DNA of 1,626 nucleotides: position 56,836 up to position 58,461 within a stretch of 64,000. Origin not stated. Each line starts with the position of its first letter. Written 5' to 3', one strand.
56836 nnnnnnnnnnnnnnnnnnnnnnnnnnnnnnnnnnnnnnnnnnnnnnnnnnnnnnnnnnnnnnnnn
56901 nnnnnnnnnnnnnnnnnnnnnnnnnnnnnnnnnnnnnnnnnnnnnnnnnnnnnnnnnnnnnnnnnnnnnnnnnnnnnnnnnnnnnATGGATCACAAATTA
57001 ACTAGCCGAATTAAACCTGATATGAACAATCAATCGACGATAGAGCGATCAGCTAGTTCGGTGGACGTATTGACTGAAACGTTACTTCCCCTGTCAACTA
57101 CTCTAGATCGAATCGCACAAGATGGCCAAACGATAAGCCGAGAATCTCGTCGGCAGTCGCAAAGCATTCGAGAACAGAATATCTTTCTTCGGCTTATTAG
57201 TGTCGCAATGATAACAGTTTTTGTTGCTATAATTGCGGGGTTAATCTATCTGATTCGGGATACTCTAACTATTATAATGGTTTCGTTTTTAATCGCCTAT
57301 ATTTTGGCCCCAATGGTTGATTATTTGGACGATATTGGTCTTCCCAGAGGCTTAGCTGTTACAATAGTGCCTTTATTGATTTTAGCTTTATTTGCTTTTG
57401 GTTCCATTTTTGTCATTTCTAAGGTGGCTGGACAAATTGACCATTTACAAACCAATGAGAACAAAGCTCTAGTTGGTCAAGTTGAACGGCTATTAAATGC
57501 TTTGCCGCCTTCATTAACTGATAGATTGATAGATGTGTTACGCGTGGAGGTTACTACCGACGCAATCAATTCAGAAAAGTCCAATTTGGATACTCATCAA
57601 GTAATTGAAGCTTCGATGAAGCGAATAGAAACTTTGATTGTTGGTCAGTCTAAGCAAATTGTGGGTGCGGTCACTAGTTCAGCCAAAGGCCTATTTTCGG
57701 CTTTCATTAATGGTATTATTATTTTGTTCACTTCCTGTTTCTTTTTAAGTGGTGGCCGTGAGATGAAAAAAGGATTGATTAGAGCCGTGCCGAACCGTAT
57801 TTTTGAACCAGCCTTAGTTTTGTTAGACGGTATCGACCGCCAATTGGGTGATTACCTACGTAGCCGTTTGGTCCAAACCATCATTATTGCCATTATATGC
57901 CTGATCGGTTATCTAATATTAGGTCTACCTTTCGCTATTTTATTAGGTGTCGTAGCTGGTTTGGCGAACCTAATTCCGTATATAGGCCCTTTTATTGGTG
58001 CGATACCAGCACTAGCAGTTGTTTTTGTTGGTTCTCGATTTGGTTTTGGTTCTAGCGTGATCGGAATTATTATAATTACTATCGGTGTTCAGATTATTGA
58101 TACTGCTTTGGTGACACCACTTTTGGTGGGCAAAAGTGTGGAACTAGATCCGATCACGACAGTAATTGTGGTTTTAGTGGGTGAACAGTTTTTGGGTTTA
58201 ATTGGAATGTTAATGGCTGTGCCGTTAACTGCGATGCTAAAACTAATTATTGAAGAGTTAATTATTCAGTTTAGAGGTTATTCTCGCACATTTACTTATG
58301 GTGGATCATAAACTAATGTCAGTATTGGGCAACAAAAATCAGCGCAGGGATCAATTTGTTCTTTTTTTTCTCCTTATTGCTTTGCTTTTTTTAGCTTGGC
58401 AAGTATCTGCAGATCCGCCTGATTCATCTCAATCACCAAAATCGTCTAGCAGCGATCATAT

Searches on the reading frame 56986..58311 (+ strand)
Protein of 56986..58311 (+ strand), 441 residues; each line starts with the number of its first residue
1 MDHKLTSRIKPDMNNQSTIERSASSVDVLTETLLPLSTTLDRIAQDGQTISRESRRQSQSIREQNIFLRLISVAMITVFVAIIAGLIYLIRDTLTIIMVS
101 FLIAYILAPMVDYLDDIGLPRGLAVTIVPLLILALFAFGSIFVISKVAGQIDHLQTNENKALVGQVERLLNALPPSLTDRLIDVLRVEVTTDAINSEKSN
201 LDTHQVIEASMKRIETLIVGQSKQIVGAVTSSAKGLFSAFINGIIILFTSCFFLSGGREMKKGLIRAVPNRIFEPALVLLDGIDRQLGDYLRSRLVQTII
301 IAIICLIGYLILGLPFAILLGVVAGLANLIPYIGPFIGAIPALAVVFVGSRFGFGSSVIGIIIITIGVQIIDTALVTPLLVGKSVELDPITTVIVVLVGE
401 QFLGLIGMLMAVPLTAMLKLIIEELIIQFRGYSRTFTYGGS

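Call 31: search_protein_families(library=pfam, proteins=[window:56986-58311:+], max_evalue=0.000001)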
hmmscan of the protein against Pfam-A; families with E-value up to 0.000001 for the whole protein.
window:56986-58311:+ (441 aa): 1 family
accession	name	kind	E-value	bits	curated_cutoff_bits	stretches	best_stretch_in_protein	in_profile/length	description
PF01594.21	AI-2E_transport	-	1.8e-58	198.7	34.3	1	75-425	3-326/327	AI-2E family transporter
